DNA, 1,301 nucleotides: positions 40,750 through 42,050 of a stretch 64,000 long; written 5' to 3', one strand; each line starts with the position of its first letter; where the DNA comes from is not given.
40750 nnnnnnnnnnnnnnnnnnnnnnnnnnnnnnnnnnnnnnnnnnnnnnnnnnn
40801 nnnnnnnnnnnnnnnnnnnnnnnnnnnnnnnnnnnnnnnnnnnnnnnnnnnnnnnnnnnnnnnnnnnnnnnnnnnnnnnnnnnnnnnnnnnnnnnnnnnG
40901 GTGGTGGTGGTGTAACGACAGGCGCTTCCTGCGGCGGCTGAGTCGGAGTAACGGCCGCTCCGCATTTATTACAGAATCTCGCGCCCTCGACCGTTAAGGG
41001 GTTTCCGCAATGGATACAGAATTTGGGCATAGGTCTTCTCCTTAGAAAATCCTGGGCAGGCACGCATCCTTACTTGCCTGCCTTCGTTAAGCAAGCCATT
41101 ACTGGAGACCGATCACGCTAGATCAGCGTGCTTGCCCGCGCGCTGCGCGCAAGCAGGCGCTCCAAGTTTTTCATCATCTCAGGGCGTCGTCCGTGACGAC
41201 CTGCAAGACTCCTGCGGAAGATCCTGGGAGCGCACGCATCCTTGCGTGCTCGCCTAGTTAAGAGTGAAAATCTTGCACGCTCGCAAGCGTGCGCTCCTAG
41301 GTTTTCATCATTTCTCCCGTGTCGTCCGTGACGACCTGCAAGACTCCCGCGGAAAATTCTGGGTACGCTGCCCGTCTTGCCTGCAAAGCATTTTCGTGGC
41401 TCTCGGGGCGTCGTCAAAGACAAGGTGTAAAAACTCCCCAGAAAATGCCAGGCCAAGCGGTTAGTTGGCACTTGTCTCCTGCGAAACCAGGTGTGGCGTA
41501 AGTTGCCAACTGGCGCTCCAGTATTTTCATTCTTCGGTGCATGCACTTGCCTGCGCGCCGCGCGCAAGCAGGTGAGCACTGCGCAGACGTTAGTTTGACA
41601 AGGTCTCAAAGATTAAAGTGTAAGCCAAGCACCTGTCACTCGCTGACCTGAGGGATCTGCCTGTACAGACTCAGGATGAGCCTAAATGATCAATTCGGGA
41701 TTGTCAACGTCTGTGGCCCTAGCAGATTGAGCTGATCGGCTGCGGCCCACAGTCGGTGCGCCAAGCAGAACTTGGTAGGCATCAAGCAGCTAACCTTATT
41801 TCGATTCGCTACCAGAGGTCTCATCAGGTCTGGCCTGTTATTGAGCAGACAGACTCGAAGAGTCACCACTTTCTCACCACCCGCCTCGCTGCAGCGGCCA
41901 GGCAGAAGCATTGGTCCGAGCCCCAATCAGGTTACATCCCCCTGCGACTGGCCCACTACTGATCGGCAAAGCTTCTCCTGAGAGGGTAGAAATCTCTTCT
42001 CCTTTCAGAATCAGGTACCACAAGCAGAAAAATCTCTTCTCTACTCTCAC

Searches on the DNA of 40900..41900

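Call 52: search_rna_families(source=window, start=40900, end=41900, threshold=evalue, max_evalue=1)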
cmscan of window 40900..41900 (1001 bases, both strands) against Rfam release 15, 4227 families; matches with E-value up to 1: 2.
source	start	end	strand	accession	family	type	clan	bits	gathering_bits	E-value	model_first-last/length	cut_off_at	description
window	41209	41314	+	RF03679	MIR2084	Gene; miRNA;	-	29.3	100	0.00051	1-107/107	no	MIR2084 microRNA precursor family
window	41209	41314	-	RF03679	MIR2084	Gene; miRNA;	-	25.2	100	0.0087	1-107/107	no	MIR2084 microRNA precursor family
